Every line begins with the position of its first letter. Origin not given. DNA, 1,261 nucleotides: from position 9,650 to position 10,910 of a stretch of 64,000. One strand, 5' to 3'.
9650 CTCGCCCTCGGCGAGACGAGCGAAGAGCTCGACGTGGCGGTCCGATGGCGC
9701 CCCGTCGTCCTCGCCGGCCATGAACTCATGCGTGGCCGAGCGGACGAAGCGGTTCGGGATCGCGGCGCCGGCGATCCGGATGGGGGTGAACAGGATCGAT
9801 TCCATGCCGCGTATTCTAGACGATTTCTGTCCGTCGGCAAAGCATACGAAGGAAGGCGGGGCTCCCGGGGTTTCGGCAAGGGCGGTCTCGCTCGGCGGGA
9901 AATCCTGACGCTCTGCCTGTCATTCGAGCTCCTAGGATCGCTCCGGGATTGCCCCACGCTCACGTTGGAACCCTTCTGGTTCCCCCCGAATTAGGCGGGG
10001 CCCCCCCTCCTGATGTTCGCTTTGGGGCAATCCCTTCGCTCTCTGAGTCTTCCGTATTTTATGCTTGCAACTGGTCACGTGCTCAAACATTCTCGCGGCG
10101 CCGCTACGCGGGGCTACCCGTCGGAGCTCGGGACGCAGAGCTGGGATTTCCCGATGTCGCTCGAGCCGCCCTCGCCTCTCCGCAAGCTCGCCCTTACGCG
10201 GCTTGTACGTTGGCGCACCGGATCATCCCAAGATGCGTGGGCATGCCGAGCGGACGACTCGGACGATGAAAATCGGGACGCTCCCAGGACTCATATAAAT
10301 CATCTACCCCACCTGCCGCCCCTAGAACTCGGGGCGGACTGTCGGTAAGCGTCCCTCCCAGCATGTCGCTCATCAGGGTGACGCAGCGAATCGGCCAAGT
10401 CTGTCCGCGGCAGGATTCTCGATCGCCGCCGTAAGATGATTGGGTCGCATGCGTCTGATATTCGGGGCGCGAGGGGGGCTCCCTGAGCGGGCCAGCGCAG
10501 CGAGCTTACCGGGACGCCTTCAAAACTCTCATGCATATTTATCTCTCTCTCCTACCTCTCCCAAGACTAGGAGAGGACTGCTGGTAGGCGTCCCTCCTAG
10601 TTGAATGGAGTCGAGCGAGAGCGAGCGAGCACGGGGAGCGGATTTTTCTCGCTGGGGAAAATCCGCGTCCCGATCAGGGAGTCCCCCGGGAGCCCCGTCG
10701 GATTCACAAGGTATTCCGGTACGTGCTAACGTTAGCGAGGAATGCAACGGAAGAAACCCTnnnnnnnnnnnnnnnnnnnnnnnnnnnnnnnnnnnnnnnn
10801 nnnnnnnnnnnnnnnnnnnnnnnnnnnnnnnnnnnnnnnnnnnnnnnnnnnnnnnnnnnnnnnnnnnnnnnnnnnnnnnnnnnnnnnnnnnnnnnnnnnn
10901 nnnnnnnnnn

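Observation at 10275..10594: Three copies of an ~82-nt hairpin-closed unit with fully compensatory stem changes: candidate new structured RNA or ssDNA element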

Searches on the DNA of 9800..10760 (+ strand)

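Call 31: build_rna_model(alignment_id=A2, structure=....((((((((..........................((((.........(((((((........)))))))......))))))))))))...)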
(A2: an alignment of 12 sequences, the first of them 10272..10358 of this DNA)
Model R1 built from alignment A2 (12 sequences, 94 columns); structure: as given.
model positions 89; base pairs 19; branch points 0; effective number of sequences 1.61; information 0.64 bits per position. Calibrated on 0.2 Mb of random sequence (short: E-values are rough).
structure used (alignment columns):
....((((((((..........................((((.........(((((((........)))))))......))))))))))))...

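Call 32: search_with_rna_model(model_id=R1, sources=[window, L001, L002, L004, L005, L006, L007, L008, L009, L010, L011, L012, L013, L014, L015, L016], max_evalue=10)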
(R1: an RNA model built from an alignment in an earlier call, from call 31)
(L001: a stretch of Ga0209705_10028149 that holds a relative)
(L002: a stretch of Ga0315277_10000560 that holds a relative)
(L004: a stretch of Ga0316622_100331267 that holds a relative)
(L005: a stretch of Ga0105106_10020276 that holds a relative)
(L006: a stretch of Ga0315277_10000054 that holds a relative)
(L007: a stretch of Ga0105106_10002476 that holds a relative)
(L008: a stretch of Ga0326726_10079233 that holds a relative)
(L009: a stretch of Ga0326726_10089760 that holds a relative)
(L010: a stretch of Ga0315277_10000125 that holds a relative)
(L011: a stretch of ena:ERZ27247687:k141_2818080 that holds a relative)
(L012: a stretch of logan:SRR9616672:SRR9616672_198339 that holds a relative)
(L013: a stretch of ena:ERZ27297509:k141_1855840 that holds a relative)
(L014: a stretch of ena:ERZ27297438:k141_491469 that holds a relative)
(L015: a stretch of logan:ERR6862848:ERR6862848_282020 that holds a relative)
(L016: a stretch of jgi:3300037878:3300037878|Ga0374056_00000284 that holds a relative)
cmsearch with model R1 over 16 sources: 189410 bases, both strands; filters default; matches with E-value up to 10: 16.
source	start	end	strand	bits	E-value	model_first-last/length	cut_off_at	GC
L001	1744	1832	-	110.7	8.7e-25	1-89/89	no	0.57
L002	1347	1435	+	104.3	3.4e-23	1-89/89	no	0.67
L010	4179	4268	+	103.9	4.4e-23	1-89/89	no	0.52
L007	11326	11415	-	102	1.3e-22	1-89/89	no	0.6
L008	2705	2793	+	101.5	1.8e-22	1-89/89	no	0.6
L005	1069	1159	+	101.4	1.8e-22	1-89/89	no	0.55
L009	2124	2212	+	101.3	2e-22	1-89/89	no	0.53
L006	4398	4486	-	100.5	3.1e-22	1-89/89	no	0.55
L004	1484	1571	-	99.3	6.2e-22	1-89/89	no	0.57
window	10509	10597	+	96.2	3.8e-21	1-89/89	no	0.54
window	10273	10358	+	92.5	3.1e-20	1-89/89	no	0.62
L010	4304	4392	+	91.1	7e-20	1-89/89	no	0.6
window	53538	53625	-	83.9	4.3e-18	1-89/89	no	0.55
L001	1621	1698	-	22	0.013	1-89/89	no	0.56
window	53650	53728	+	21.7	0.015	1-89/89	no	0.57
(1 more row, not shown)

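Call 33: search_with_rna_model(model_id=R1, sources=[window, L001, L010], max_evalue=10, filters=off, show_alignments=10)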
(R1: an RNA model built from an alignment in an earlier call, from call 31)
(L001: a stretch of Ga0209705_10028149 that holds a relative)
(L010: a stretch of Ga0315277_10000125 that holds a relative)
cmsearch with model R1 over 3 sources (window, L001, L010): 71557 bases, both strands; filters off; matches with E-value up to 10: 71.
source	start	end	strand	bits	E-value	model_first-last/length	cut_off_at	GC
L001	1744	1832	-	110.7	3.3e-25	1-89/89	no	0.57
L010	4179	4268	+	103.9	1.7e-23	1-89/89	no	0.52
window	10509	10597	+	96.1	1.4e-21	1-89/89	no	0.54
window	10273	10358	+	92.5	1.2e-20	1-89/89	no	0.62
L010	4304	4392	+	91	2.7e-20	1-89/89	no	0.6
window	53538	53625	-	83.9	1.7e-18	1-89/89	no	0.55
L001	1616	1700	-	23.8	0.0017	1-89/89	no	0.58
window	53650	53731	+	23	0.0026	1-89/89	no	0.59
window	37835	37917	+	20.3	0.012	1-89/89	no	0.58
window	14725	14793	+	14.5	0.35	1-89/89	no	0.74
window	8049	8093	+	14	0.47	1-89/89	no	0.71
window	40036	40082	-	13.6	0.57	1-89/89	no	0.62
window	48737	48769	-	12.8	0.91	1-89/89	no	0.73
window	43982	44018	-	12.4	1.2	1-89/89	no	0.76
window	53817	53914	-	12.3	1.3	1-89/89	no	0.61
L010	450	485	-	10.5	3.4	1-89/89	no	0.83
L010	4350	4371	-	10.4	3.6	47-68/89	no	0.82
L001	1765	1787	+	10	4.7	47-69/89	no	0.7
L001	2672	2702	+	10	4.7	1-89/89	no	0.77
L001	2902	2943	-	9.9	4.8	1-89/89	no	0.69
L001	2047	2072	-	9.8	5.3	1-89/89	no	0.77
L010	1109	1142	+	9.6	5.7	1-89/89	no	0.65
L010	4000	4046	+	9.2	7.3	1-89/89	no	0.53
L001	2278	2322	-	9.2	7.5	1-89/89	no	0.78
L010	2273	2297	+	8.9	8.9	1-89/89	no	0.84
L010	4178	4267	-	8.7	9.9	1-89/89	no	0.51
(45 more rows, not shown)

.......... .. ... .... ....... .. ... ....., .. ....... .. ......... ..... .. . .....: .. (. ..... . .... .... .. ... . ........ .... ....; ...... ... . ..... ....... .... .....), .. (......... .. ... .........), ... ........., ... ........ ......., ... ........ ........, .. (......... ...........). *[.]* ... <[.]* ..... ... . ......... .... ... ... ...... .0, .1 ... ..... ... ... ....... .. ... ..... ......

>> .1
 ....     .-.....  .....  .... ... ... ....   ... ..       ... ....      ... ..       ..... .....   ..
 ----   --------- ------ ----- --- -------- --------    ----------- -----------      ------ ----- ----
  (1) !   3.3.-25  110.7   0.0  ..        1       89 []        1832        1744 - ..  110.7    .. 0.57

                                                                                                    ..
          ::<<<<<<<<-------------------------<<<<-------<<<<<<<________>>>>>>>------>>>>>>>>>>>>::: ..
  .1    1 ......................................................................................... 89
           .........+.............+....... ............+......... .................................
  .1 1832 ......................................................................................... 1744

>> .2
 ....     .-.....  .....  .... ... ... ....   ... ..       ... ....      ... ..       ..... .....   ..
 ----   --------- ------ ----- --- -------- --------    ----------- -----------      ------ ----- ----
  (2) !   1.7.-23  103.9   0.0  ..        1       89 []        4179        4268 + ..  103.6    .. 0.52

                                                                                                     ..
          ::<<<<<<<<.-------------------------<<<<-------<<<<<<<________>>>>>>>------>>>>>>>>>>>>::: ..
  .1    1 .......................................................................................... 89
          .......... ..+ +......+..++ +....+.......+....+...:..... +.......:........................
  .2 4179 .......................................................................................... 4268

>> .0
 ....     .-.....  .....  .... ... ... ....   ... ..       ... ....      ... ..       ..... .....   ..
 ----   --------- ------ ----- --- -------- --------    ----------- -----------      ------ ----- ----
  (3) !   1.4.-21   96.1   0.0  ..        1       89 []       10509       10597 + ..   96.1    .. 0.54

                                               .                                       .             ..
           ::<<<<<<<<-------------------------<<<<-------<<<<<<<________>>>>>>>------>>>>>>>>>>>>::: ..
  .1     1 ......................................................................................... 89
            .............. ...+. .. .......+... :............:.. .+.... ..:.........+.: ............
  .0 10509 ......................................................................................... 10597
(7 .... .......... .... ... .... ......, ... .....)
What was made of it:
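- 10273..10358 (+): f1 repeat, copy 1 (inner stem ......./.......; closing helix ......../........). Same subfamily as L010:4304-4392 (call 33).
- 10509..10597 (+): f1 repeat, copy 2 (inner stem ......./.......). It is a strain-specific gain. Call 33 (96 bits).
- Checked: The covariance model sets the limits slightly wider: 10273-10358(+), 10509-10597(+) and 53538-53625(-) (call 33). The next unrelated hit in the window has E = 0.35 (call 33).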

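Call 36: search_with_rna_model(model_id=R1, sources=[L017, L018, L019, L020, L021, L022, L023, L024, L025, L026, L027, L028, L029, L030, L031, L032, L033, L034, L035, L036, L037, L038, L039, L040, L041, L042, L043, L044, L045, L046, L047, L048, L049, L050, L051, L052, L053, L054, L055, L056, L057, L058, L059, L060, L061, L062, L063, L064, L065, L066, L067, L068, L069, L070, L071, L072, L073, L074, L075, L076, L077, L078, L079, L080, L081, L082, L083, L084, L085, L092, L011, L013, L016], max_evalue=1)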
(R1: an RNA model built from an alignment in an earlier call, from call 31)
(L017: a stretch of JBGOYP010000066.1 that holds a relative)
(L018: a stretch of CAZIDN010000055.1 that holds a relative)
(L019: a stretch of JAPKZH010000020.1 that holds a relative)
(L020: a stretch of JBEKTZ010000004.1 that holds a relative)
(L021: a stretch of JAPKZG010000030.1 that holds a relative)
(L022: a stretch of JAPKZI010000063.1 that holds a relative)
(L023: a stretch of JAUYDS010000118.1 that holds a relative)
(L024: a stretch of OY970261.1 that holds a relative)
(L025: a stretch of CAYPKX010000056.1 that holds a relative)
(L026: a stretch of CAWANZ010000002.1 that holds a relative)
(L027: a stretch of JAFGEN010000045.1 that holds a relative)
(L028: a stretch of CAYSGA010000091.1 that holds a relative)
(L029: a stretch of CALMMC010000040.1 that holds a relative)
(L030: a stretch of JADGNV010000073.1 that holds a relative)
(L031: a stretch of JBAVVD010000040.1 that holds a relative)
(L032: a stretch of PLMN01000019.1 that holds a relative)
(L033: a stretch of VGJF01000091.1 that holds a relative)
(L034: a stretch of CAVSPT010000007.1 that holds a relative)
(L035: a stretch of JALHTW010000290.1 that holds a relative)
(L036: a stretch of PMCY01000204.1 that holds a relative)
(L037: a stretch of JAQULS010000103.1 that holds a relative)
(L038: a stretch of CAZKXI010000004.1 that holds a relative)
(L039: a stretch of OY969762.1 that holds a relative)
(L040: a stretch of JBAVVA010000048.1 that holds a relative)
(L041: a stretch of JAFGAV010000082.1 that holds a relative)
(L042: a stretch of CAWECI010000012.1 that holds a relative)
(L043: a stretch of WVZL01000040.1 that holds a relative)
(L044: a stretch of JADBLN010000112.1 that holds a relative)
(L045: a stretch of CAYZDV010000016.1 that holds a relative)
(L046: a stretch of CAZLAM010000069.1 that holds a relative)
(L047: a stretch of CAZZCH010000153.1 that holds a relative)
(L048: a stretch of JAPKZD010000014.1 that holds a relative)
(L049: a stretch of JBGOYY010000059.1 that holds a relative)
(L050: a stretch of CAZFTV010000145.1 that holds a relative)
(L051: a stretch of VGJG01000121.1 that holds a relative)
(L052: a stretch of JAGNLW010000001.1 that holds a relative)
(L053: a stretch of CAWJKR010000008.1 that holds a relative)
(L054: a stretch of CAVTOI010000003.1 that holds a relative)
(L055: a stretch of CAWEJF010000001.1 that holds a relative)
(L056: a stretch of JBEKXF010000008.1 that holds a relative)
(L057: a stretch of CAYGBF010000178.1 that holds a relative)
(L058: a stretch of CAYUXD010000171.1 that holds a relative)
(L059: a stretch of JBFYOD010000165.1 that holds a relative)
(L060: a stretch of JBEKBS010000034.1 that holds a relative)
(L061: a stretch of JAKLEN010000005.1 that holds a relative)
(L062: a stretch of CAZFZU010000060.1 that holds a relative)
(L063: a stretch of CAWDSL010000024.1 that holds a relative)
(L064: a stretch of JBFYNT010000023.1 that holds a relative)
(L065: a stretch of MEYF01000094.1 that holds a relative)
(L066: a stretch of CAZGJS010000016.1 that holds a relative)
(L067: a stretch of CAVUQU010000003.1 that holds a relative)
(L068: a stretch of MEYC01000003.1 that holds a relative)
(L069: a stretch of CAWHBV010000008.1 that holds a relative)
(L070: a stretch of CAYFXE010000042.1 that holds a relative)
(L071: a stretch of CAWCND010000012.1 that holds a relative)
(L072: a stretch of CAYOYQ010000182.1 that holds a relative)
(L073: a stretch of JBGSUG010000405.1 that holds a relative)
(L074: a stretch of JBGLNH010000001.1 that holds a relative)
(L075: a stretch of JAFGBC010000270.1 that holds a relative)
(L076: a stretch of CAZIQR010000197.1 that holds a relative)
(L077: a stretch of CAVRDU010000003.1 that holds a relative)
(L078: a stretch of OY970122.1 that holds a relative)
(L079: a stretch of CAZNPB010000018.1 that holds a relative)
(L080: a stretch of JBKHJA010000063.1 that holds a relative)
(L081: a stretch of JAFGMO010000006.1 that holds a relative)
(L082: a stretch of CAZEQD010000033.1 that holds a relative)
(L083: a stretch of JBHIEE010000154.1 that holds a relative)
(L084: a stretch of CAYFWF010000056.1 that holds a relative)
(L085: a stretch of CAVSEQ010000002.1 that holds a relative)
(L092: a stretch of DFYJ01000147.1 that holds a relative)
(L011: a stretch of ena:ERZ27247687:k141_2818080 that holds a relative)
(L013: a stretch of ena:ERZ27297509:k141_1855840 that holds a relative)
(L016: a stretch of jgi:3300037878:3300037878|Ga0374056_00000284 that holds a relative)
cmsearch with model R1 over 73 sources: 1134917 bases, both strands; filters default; matches with E-value up to 1: 2.
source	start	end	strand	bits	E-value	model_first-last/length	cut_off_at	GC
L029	9481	9562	-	24.5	0.017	1-89/89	no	0.71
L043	9034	9121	-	18.6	0.51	1-89/89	no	0.48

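Call 41: search_rna_families(source=window, start=9800, end=10760, threshold=evalue, max_evalue=10)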
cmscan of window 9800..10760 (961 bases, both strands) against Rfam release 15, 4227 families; matches with E-value up to 10: 2.
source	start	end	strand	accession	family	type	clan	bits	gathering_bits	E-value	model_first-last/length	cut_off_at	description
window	10535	10629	-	RF00778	MIR473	Gene; miRNA;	-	17.9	52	0.82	1-84/84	no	MIR473 microRNA precursor family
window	9994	10062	+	RF02676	Esr41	Gene; sRNA;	-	14.6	102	7.3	1-74/74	no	Enterohemorrhagic E. coli sRNA 41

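Call 56: search_with_rna_model(model_id=R1, sources=[window, L001, L002, L004, L005, L006, L007, L008, L009, L010], max_evalue=0.05, make_alignment=true)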
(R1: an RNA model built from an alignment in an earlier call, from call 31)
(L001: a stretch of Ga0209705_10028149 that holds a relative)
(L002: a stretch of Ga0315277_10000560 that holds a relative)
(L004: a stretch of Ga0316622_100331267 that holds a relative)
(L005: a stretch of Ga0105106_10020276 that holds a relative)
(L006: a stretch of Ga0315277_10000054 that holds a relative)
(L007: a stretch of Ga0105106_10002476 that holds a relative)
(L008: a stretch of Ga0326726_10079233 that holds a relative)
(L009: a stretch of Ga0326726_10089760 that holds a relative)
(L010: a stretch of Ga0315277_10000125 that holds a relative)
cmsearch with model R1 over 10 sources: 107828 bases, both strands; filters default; matches with E-value up to 0.05: 16.
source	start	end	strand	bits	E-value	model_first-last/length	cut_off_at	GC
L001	1744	1832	-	110.7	5e-25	1-89/89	no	0.57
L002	1347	1435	+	104.3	1.9e-23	1-89/89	no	0.67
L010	4179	4268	+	103.9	2.5e-23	1-89/89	no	0.52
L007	11326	11415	-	102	7.6e-23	1-89/89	no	0.6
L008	2705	2793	+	101.5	1e-22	1-89/89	no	0.6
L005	1069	1159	+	101.4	1e-22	1-89/89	no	0.55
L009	2124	2212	+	101.3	1.1e-22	1-89/89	no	0.53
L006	4398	4486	-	100.5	1.8e-22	1-89/89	no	0.55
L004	1484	1571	-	99.3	3.5e-22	1-89/89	no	0.57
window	10509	10597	+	96.2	2.1e-21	1-89/89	no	0.54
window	10273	10358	+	92.5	1.7e-20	1-89/89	no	0.62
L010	4304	4392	+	91.1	4e-20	1-89/89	no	0.6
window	53538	53625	-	83.9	2.4e-18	1-89/89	no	0.55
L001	1621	1698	-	22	0.0072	1-89/89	no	0.56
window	53650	53728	+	21.7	0.0086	1-89/89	no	0.57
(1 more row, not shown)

Alignment A3: 16 matches aligned to the model, 98 columns, each read 5' to 3' on its own strand. Consensus structure (alignment columns), stored with it:
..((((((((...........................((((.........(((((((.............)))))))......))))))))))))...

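Call 62: search_dna_similar(query=window:10505-10600:+, collection=plasmids, mode=distant, max_evalue=0.01, max_rows=10)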
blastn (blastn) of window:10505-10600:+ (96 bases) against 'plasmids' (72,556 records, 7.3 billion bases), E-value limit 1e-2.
No match.

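Call 63: search_dna_similar(query=window:10505-10600:+, collection=phages, mode=distant, max_evalue=0.01, max_rows=10)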
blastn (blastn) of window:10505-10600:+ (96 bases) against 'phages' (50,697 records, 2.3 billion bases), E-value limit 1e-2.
No match.

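Call 65: search_with_rna_model(model_id=R1, sources=[L100, L101, L102, L103, L104, L105, L106, L107, L108, L109, L110, L111, L112, L113, L114, L115, L116, L117, L118, L119, L120, L121, L122, L123, L124, L125, L126, L127, L128, L129, L130, L131, L132, L133, L134, L135, L136, L137, L138, L139, L140, L141, L142, L143, L144, L145, L146, L147, L148, L149, L150, L151, L097, L098, L099], max_evalue=0.1)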
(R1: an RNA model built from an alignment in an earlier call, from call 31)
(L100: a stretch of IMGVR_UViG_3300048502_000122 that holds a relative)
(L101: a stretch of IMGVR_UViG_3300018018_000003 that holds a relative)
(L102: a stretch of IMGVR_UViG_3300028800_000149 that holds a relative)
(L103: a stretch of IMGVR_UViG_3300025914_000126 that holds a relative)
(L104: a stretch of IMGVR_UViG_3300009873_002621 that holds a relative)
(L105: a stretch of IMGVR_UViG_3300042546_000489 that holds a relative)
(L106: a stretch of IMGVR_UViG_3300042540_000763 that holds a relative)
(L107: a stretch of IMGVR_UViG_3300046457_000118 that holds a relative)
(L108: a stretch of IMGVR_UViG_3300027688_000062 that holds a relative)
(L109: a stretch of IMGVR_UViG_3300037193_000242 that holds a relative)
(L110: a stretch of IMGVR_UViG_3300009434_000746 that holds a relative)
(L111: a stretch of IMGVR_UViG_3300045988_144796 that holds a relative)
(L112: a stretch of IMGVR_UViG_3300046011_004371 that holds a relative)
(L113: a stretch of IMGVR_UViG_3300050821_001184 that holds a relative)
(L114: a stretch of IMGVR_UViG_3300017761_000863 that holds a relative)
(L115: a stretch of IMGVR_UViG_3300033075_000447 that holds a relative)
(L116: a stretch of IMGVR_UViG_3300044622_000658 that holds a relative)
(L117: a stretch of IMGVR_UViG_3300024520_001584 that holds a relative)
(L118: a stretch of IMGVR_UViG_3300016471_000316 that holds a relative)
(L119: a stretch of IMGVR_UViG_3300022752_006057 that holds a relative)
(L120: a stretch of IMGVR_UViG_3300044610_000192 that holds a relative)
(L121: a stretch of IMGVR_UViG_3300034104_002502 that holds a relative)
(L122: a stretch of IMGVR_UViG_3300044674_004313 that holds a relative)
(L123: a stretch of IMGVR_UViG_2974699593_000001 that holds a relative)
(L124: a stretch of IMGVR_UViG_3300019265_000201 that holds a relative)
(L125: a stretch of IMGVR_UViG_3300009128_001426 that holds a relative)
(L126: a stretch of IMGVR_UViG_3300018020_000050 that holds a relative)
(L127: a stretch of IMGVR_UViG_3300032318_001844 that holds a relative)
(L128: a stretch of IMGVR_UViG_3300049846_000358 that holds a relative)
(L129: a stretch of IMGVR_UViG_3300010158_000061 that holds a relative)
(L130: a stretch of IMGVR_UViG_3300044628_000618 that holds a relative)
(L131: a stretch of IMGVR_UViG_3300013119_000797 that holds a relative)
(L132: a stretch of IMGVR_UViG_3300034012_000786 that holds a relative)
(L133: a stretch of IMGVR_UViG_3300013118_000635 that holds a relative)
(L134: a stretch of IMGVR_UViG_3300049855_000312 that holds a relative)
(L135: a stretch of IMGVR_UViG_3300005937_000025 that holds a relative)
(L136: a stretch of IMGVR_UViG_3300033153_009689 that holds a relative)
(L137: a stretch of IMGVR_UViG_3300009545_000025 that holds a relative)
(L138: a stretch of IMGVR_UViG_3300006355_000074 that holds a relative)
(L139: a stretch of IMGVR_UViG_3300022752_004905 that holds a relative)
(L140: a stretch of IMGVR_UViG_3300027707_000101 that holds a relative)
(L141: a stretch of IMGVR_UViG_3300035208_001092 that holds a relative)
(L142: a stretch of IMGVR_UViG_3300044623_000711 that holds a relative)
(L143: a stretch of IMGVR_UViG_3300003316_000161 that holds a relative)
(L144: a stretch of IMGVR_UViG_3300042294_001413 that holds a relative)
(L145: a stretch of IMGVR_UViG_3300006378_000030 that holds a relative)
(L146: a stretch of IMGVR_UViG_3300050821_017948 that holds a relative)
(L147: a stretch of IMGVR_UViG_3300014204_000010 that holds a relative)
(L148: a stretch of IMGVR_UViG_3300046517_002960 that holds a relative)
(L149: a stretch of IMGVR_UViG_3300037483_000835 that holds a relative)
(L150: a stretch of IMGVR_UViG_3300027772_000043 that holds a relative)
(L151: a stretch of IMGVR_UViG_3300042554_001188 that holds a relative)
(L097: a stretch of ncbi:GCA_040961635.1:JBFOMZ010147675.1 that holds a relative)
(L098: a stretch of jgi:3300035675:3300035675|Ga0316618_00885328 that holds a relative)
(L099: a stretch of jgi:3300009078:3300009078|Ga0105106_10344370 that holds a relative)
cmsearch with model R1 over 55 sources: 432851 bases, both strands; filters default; matches with E-value up to 0.1: 0.
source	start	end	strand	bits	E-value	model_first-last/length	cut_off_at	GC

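Call 68: build_rna_model(alignment_id=A3)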
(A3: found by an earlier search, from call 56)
Model R2 built from alignment A3 (16 sequences, 98 columns); structure: stored with the alignment.
model positions 89; base pairs 19; branch points 0; effective number of sequences 2.51; information 0.64 bits per position. Calibrated on 0.2 Mb of random sequence (short: E-values are rough).
structure used (alignment columns):
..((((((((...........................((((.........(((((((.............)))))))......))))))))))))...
